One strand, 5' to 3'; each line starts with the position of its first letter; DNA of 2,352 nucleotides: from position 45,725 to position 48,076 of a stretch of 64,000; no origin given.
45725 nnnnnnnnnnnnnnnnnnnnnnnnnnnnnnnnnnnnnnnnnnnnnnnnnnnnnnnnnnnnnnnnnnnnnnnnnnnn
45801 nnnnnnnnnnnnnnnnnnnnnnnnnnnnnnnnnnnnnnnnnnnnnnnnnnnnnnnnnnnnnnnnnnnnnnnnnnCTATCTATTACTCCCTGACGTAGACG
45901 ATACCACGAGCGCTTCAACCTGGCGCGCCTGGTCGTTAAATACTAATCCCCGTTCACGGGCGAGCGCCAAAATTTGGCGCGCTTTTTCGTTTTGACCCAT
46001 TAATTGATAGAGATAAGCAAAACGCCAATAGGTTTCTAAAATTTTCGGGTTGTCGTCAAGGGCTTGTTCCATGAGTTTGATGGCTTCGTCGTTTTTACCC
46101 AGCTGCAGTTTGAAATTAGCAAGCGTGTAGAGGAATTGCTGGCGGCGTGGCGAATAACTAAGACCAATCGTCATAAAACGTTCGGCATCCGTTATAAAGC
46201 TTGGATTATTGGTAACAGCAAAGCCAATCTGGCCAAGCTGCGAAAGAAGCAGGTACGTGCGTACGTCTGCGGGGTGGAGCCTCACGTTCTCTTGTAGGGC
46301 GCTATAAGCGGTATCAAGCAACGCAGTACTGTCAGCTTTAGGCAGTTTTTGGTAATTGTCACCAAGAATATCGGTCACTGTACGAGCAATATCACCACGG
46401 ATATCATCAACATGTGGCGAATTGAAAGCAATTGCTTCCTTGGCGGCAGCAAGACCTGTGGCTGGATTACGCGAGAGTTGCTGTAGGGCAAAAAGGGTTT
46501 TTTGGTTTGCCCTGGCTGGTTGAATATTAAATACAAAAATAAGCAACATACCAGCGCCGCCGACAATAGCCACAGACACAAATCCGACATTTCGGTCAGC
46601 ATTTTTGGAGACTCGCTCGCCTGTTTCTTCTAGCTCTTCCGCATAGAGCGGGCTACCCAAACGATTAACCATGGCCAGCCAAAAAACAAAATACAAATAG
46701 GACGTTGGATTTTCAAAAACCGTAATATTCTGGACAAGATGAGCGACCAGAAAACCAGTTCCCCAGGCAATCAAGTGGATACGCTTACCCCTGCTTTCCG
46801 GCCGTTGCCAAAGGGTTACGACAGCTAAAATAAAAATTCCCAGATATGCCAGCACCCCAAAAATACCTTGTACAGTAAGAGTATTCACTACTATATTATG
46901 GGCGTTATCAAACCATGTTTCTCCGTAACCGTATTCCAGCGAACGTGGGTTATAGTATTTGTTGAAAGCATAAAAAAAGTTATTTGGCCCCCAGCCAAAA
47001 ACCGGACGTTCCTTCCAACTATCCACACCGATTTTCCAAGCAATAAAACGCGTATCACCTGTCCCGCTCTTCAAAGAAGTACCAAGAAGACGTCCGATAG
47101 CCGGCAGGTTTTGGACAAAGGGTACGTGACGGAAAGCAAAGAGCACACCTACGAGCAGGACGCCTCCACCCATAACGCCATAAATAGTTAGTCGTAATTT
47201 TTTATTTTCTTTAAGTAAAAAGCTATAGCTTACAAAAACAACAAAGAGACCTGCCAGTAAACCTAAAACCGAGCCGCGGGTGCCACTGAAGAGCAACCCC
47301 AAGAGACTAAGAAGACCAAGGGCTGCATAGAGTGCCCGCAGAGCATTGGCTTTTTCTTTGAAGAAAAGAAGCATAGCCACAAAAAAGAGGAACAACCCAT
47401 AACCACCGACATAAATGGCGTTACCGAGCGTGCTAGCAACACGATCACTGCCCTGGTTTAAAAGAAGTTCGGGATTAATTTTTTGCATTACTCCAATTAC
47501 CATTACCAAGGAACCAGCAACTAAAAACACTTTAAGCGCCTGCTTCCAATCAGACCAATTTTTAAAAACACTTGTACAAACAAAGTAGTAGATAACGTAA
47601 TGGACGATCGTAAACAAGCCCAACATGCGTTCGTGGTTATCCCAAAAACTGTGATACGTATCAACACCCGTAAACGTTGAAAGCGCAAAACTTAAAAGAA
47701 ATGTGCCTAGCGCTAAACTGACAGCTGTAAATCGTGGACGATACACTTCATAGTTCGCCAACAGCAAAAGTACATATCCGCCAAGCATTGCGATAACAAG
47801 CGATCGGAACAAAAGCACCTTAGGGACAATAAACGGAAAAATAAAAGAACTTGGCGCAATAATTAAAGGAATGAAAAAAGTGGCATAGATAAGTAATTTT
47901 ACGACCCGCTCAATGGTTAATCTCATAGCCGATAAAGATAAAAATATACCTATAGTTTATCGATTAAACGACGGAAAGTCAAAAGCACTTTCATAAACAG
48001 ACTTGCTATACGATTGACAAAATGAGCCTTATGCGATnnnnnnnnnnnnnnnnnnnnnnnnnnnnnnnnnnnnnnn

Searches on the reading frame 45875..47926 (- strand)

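Call 63: search_protein_families(library=pfam, proteins=[window:45875-47926:-], max_evalue=0.01)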
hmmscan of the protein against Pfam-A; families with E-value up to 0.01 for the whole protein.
window:45875-47926:- (683 aa): 11 families
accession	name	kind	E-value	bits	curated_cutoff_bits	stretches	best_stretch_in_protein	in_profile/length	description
PF04932.20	Wzy_C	-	5.8e-20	72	31.7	1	204-362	3-149/149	O-Antigen ligase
PF14559.12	TPR_19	-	2.6e-10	40.9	25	2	607-658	2-53/68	Tetratricopeptide repeat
PF13181.12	TPR_8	-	5e-06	26.7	25.7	0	598-624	3-29/34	Tetratricopeptide repeat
PF13431.12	TPR_17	-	7.9e-05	23.1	24.4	0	618-651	1-34/34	Tetratricopeptide repeat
PF13424.12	TPR_12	-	8.2e-05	23.2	30.1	1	599-658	6-73/77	Tetratricopeptide repeat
PF12569.14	NatA_aux_su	-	0.00056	19.4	33.3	1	599-658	195-254/515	N-terminal acetyltransferase A, auxiliary subunit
PF07719.23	TPR_2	-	0.00063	20.1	27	1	598-628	3-33/34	Tetratricopeptide repeat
PF13428.12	TPR_14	-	0.0033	18.4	23.5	1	599-637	4-42/44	Tetratricopeptide repeat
PF13174.12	TPR_6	-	0.0062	17.6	26.3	0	599-628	3-32/33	Tetratricopeptide repeat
PF13429.12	TPR_15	-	0.0078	16.1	26.2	0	594-658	144-208/280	Tetratricopeptide repeat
PF13414.12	TPR_11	-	0.0088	16.2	26.8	0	608-644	6-42/42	TPR repeat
